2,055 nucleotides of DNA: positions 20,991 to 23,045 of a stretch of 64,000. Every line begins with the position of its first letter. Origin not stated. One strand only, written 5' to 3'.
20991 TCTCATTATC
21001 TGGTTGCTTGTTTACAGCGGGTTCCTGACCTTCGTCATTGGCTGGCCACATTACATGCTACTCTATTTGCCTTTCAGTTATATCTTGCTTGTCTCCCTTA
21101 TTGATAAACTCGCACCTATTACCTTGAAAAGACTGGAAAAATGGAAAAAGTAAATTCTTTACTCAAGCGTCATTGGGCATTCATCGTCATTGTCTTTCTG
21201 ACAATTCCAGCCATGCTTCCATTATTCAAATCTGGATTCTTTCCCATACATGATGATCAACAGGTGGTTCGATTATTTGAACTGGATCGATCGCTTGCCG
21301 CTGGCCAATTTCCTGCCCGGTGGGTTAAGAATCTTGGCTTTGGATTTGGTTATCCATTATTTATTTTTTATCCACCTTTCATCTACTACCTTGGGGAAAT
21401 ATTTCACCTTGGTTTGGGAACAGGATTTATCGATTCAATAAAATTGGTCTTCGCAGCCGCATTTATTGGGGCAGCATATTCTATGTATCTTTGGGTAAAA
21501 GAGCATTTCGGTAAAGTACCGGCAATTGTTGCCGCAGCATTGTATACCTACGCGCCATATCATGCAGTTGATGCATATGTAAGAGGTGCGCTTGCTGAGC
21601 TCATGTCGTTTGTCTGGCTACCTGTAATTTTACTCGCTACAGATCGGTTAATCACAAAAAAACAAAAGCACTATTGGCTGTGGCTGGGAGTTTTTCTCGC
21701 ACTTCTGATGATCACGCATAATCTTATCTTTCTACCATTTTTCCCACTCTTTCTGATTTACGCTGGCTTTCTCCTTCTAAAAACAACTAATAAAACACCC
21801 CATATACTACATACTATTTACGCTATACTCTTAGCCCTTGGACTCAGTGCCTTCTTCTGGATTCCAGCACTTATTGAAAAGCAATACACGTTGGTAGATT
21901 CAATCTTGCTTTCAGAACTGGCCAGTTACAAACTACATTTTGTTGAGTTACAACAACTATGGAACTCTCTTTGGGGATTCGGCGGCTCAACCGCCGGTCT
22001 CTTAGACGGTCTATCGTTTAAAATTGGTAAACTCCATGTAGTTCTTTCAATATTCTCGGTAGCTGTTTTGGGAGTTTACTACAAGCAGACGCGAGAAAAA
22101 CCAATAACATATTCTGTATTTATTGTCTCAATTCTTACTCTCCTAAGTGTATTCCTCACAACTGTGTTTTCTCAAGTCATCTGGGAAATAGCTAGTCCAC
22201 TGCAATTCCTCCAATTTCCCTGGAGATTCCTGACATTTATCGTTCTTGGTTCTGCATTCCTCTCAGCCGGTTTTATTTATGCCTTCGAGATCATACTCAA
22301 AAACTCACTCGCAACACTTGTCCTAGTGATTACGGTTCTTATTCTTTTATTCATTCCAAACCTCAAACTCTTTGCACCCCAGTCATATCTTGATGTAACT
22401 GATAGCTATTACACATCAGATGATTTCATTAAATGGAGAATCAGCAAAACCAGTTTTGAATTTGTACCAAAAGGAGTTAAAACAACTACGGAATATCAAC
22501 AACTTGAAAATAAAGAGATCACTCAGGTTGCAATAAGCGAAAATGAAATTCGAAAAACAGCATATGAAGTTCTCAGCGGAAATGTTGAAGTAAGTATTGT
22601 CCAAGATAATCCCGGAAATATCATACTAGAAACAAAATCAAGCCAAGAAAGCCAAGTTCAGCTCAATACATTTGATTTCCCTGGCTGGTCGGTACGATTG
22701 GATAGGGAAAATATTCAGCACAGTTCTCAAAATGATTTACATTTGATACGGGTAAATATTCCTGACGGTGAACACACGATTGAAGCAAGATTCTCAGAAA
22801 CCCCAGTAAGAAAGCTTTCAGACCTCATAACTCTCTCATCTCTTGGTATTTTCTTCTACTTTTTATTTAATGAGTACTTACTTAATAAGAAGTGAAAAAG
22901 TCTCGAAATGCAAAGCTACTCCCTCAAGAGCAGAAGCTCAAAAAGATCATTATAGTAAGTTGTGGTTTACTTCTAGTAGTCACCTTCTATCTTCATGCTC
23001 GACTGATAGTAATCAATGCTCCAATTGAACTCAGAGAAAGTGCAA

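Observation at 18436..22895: Divergent GT-C-like family with novel N-terminal signature grafted onto a YfhO-type C-terminal 'PGW' domain (three paralogs)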

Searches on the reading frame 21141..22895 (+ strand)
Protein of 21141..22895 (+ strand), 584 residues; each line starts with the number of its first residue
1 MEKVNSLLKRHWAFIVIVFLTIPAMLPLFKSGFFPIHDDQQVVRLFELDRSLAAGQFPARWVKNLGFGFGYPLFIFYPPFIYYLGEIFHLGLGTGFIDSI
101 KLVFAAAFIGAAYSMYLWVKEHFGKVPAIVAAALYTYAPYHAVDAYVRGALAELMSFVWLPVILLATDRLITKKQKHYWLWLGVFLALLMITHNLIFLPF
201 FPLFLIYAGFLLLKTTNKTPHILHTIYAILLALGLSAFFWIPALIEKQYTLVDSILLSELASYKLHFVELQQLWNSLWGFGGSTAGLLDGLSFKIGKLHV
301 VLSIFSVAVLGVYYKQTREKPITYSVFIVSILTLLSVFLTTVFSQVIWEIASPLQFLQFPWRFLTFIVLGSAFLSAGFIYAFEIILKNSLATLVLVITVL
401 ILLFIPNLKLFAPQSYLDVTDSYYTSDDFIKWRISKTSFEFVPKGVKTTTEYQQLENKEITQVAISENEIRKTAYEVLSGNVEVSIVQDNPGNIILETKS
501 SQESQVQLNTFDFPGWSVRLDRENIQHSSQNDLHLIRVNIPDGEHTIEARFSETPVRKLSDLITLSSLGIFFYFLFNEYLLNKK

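Call 3: search_protein_families(library=pfam, proteins=[window:21141-22895:+], max_evalue=1)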
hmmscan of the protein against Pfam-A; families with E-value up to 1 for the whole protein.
window:21141-22895:+ (584 aa): 2 families
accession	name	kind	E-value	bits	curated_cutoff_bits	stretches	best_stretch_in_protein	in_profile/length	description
PF10131.15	PTPS_related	-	1.1e-09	37.8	26.4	1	75-418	2-319/621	6-pyruvoyl-tetrahydropterin synthase related domain; membrane protein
PF13231.12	PMT_2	-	5.5e-06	27.1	26.1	1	78-233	3-153/160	Dolichyl-phosphate-mannose-protein mannosyltransferase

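Call 4: search_protein_families(library=ncbifam, proteins=[window:21141-22895:+], max_evalue=1)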
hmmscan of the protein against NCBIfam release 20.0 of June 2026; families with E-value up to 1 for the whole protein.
window:21141-22895:+ (584 aa): 1 family
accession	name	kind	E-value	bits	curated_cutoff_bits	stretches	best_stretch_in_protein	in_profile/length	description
NF038337.1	FAAL_FadD21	exception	0.079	11.4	1100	1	347-388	238-279/579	fatty-acid--AMP ligase FAAL21/FadD21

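Call 14: find_homologous_proteins(query=window:21141-22895:+, max_evalue=0.00001)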
Query window:21141-22895:+ (584 aa): 1247 proteins with E <= 0.00001 among 8000 candidates; the best 120 are listed.
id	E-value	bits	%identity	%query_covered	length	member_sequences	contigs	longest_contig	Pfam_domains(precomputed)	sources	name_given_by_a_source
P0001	2.2e-229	781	62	96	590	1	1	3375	PF13231.13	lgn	-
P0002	2.3e-229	781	62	97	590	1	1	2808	PF10131.16,PF13231.13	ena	-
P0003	3.0e-228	777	62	98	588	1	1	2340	PF10131.16,PF13231.13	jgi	jgi:hypothetical protein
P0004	1.2e-219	749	60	97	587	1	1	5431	PF10131.16,PF13231.13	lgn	-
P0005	2.2e-218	745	59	97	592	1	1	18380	PF10131.16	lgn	-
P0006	9.9e-218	743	60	98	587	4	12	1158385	PF10131.16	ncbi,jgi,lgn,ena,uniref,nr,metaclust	ncbi:MAG: hypothetical protein A2900_03120 [Candidatus Chisholmbacteria bacterium RIFCSPLOWO2_01_FUL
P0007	1.4e-215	735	61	93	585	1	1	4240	PF10131.16,PF13231.13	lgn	-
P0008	1.5e-215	735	60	94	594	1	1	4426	PF10131.16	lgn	-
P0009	3.8e-209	714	56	97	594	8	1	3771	PF10131.16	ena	-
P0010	6.0e-207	707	60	92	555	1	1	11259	PF10131.16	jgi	jgi:hypothetical protein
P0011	9.9e-198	676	57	90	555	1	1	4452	PF10131.16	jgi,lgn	jgi:hypothetical protein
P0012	1.2e-192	660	53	97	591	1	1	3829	PF10131.16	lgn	-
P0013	2.4e-170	586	51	93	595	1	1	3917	-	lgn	-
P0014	3.0e-166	573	51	93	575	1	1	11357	-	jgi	-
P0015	7.5e-165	568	51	94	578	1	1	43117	-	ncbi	-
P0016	1.0e-164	568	50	95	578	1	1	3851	PF10131.16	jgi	-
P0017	7.3e-164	565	48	98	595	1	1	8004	PF10131.16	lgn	-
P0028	7.7e-155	535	47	93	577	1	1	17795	PF10131.16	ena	-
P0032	2.9e-151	523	46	95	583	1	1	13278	PF10131.16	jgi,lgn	-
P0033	5.0e-151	522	44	97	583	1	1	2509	PF10131.16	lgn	-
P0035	6.5e-151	522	45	95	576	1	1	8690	PF10131.16,PF13231.13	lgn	-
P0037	1.6e-150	521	45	96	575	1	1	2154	PF10131.16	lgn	-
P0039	2.0e-150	520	46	92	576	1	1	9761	PF10131.16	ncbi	-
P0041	2.2e-150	520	44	96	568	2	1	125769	PF10131.16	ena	-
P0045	4.1e-150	519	44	96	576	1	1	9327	PF10131.16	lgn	-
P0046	4.5e-150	519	45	96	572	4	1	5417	PF10131.16,PF13231.13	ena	-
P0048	5.3e-150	519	44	97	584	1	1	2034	PF10131.16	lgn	-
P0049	6.1e-150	519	44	99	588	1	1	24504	PF10131.16,PF13231.13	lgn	-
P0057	3.0e-149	516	44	98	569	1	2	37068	PF10131.16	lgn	-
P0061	1.1e-148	515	47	92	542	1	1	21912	PF10131.16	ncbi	-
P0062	1.3e-148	514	45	94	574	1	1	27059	PF10131.16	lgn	-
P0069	2.3e-148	513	46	96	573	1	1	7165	PF10131.16,PF13231.13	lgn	-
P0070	4.8e-148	512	46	98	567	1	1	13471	PF10131.16,PF13231.13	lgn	-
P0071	5.2e-148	512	45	97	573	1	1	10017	PF10131.16,PF13231.13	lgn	-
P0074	5.9e-148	512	46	97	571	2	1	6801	PF10131.16,PF13231.13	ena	-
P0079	1.5e-147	511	45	94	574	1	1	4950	PF10131.16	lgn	-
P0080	1.5e-147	511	45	96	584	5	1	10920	PF10131.16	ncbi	-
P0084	2.1e-147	510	48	93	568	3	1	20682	PF10131.16,PF13231.13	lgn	-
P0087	2.5e-147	510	46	96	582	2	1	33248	PF10131.16,PF13231.13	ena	-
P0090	2.9e-147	510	46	97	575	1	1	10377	PF10131.16,PF13231.13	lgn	-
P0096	4.7e-147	509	45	95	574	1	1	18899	PF10131.16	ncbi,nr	ncbi:MAG: hypothetical protein Q8P25_04310 [Candidatus Curtissbacteria bacterium]|nr:hypothetical pr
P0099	5.6e-147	509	48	93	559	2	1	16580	PF10131.16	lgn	-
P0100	6.3e-147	509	47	97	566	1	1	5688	PF10131.16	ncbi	-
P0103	7.9e-147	508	44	95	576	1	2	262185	PF10131.16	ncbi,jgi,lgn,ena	-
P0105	9.0e-147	508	46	96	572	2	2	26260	PF10131.16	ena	-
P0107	1.3e-146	508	46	95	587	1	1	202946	PF10131.16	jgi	-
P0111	2.8e-146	507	45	97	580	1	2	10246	PF10131.16,PF13231.13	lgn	-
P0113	3.3e-146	506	46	94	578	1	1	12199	PF10131.16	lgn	-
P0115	7.7e-146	505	46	96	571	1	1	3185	PF10131.16,PF13231.13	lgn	-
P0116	8.1e-146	505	46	93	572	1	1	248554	PF10131.16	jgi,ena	-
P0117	8.2e-146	505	45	96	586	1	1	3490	PF10131.16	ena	-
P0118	9.4e-146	505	44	97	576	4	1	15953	PF10131.16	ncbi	-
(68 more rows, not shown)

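Call 15: search_solved_structures(query=window:21141-22895:+, max_evalue=10, show_alignments=2)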
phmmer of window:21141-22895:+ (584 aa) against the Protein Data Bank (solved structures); distinct sequences matched with E-value up to 10: 0.

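Call 18: search_solved_structures(query=A2, max_evalue=10, show_alignments=3)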
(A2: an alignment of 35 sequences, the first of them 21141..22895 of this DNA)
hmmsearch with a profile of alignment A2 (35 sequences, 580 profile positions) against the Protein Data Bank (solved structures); distinct sequences matched with E-value up to 10: 2.
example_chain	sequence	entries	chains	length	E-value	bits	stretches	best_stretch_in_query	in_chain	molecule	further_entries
9n71_B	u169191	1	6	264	1.5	10.2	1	386-451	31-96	Tail tube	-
3p5n_A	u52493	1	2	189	2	9.8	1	158-235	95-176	Riboflavin uptake protein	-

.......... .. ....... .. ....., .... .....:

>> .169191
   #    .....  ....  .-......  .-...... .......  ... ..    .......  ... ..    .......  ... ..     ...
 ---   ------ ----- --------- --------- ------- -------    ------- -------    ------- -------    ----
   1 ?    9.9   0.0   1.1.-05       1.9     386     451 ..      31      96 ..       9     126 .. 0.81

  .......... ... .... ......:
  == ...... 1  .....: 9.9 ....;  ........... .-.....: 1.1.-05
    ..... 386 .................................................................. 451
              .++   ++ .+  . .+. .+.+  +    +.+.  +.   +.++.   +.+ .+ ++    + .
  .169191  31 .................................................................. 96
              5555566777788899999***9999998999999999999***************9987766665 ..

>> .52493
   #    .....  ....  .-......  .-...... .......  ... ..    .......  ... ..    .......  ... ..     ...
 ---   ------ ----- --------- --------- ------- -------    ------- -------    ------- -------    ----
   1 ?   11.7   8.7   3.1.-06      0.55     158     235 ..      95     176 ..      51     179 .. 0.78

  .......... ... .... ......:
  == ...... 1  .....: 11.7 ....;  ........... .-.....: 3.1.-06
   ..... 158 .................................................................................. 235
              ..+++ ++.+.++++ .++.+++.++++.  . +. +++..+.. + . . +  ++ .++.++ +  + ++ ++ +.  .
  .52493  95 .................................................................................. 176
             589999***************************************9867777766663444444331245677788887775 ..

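Call 25: list_cluster_members(proteins=[P0121, window:21141-22895:+, window:53800-55551:+])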
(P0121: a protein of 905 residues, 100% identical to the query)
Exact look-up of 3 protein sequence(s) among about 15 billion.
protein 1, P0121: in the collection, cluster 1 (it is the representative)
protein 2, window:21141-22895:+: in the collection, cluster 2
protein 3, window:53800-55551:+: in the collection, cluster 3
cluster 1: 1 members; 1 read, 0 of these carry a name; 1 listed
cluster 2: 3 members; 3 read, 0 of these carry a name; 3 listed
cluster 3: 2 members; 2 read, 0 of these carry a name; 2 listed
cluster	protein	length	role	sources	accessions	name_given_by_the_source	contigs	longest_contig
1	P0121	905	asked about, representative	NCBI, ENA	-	-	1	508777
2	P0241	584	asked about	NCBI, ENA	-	-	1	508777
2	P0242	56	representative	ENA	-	-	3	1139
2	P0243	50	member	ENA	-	-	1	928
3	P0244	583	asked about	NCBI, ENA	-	-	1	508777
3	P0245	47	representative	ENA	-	-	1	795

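Call 31: predict_structure(alignment_id=A2)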
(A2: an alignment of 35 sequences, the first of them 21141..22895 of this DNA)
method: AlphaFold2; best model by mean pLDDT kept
length: 584 residues; sequences in the alignment: 35
mean_pLDDT: 90.5   pTM: 0.92
mean pLDDT of the five models: 90.5, 90.0, 89.7, 89.6, 89.1
residues with pLDDT >= 90: 422; 70-90: 132; 50-70: 22; < 50: 8
segments of 3 or more residues with pLDDT < 50: 277-283
pLDDT, mean of each block of 10 residues (from residue 1): 78 93 95 85 96 95 95 93 98 97 98 98 96 94 86 96 98 95 98 94 97 93 98 97 94 72 75 59 51 75 90 81 89 95 89 76 93 96 90 96 89 90 94 90 92 75 90 93 95 97 96 97 96 96 97 96 98 93 79
secondary structure, 60 per line:
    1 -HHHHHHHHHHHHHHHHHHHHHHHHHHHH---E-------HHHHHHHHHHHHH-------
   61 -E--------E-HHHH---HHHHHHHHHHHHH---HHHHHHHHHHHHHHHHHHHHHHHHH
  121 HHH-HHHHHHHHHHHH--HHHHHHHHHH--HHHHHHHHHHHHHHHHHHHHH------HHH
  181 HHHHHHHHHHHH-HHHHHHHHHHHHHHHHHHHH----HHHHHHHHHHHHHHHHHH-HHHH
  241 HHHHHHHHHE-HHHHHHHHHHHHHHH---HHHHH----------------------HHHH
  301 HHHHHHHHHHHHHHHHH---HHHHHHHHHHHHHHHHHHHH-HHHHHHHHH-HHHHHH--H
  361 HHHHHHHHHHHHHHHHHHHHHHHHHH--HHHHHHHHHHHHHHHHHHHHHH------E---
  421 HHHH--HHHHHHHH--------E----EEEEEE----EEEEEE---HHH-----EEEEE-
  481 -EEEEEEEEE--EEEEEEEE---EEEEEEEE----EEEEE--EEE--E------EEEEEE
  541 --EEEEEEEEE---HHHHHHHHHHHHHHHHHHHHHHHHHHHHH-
elements in order: H2-29 H41-53 H73-76 H80-92 H96-123 H125-136 H139-148 H151-171 H178-192 H194-213 H218-235 H237-249 H252-266 H270-274 H297-317 H321-340 H342-350 H352-357 H360-386 H389-410 H421-424 H427-434 E448-453 E458-463 E475-479 E482-490 E493-500 E504-511 E516-520 E523-525 E535-540 E543-551 H555-583

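Call 34: fold_search(model_id=the predicted structure, library=pdb)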
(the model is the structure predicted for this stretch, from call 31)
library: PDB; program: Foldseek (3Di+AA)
matches with E <= 10: 352; with E <= 0.001: 16
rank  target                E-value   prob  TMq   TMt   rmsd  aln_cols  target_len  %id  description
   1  5gmy_A                2.6e-05  1.00  0.42  0.31  11.8       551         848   13  Crystal structure of the Archaeoglobus fulgidus oligosaccharyltransferase (O29867_ARCFU) tethered with an acceptor pep (released 2017-02-01)
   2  8age_A                3.8e-05  1.00  0.45  0.41  12.3       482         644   14  Structure of yeast oligosaccharylransferase complex with acceptor peptide bound (released 2022-12-07)
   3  6ezn_F                3.9e-05  1.00  0.39  0.35  15.0       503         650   13  Cryo-EM structure of the yeast oligosaccharyltransferase (OST) complex (released 2018-01-17)
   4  3wak                  7.2e-05  1.00  0.40  0.29  13.9       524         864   15  Crystal structure of the Archaeoglobus fulgidus oligosaccharyltransferase (O29867_ARCFU) in the apo form (released 2013-10-30)
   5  6w98_A                7.5e-05  1.00  0.45  0.22   5.7       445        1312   14  Single-Particle Cryo-EM Structure of Arabinofuranosyltransferase AftD from Mycobacteria (released 2020-05-13)
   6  3waj                  1.3e-04  1.00  0.42  0.32  12.7       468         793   14  Crystal structure of the Archaeoglobus fulgidus oligosaccharyltransferase (O29867_ARCFU) complex with Zn and sulfate (released 2013-10-30)
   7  7e9s_A                1.3e-04  1.00  0.41  0.29  12.1       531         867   14  Archaeal oligosaccharyltransferase AglB from Archaeoglobus fulgidus in complex with an inhibitory peptide and a dolich (released 2021-09-08)
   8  8agb_A                1.4e-04  1.00  0.43  0.40  14.2       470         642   14  Structure of yeast oligosaccharylransferase complex with lipid-linked oligosaccharide bound (released 2022-12-07)
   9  8if8_B                1.8e-04  1.00  0.41  0.39  14.9       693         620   11  Arabinosyltransferase AftA (released 2023-05-31)
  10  7oci_F                1.9e-04  1.00  0.44  0.40  12.6       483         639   13  Cryo-EM structure of yeast Ost6p containing oligosaccharyltransferase complex (released 2022-02-16)
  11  7bvc_A                2.2e-04  1.00  0.38  0.23  20.1       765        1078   10  Cryo-EM structure of Mycobacterium smegmatis arabinosyltransferase EmbA-EmbB-AcpM2 in complex with ethambutol (released 2020-04-29)
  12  8if8_C                2.5e-04  1.00  0.40  0.39  12.7       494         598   13  Arabinosyltransferase AftA (released 2023-05-31)
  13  6s7t_A                3.6e-04  1.00  0.41  0.35  15.7       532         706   11  Cryo-EM structure of human oligosaccharyltransferase complex OST-B (released 2019-12-18)
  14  9n9j_I                4.1e-04  1.00  0.38  0.33  13.4       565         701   12  Structure of a GRP94 folding intermediate engaged with a CCDC134- and FKBP11-bound secretory translocon (released 2025-11-19)
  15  8b6l_I                4.4e-04  1.00  0.40  0.35  15.8       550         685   12  Subtomogram average of the human Sec61-TRAP-OSTA-translocon (released 2022-12-07)
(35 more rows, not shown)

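Call 43: find_encoding_contigs(protein=P0006, flank=10000, max_places=2)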
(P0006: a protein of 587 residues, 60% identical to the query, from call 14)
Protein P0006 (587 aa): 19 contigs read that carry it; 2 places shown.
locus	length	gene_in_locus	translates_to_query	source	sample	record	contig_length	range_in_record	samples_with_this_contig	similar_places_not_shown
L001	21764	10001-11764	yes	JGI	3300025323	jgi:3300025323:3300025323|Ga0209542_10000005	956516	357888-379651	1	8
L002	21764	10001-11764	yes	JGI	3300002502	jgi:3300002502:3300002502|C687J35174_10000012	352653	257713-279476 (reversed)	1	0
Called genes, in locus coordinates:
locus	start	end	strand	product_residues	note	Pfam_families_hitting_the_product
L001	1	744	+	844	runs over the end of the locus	PF09586:YfhO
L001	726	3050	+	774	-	PF09586:YfhO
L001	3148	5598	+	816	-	PF09586:YfhO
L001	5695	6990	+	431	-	-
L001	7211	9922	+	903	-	PF10131:PTPS_related (weak)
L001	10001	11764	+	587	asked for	PF10131:PTPS_related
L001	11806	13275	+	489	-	PF01943:Polysacc_synt, PF13440:Polysacc_synt_3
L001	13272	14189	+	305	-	PF00535:Glycos_transf_2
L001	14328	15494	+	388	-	PF09586:YfhO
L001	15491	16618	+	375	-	PF09586:YfhO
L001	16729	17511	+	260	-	PF00535:Glycos_transf_2 (weak), PF13641:Glyco_tranf_2_3, PF13632:Glyco_trans_2_3 (weak)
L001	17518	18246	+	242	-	PF00535:Glycos_transf_2, PF10111:Glyco_tranf_2_2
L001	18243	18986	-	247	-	PF13489:Methyltransf_23, PF13847:Methyltransf_31, PF08241:Methyltransf_11, PF08242:Methyltransf_12, PF13649:Methyltransf_25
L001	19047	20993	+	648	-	-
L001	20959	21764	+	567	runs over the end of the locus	-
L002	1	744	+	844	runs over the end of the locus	PF09586:YfhO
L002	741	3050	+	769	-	PF09586:YfhO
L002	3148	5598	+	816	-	PF09586:YfhO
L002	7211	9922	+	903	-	PF10131:PTPS_related (weak)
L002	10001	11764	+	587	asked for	PF10131:PTPS_related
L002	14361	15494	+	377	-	PF09586:YfhO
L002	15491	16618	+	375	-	PF09586:YfhO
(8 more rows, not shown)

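Call 47: search_protein_representatives(alignment_id=A2)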
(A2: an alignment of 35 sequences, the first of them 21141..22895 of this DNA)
Query: 35 sequences, 580 profile positions. Proteins with E-value up to 0.001 (for the whole library): 23612; up to 1e-10: 14639; up to 1e-30: 6875. The best 150 are listed.
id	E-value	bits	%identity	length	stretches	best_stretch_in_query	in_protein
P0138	1.6e-257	872.0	-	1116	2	9-568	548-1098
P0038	1.0e-244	829.7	-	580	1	4-572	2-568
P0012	5.6e-240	814.1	-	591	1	4-572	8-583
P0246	1.9e-236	802.4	-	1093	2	1-572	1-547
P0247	8.5e-217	737.5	-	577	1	10-572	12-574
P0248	6.1e-212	721.5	-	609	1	4-570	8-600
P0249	1.9e-206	703.4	-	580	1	5-568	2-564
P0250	1.3e-201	687.4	-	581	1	4-570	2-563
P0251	1.5e-198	677.3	-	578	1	1-572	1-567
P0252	3.6e-198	676.0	-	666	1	8-576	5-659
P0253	5.6e-197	672.1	-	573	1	6-571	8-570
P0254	7.5e-195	665.1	-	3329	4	8-564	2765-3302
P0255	1.6e-193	660.7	-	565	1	6-577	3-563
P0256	3.0e-190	649.9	-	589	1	6-577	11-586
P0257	4.7e-189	645.9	-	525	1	3-529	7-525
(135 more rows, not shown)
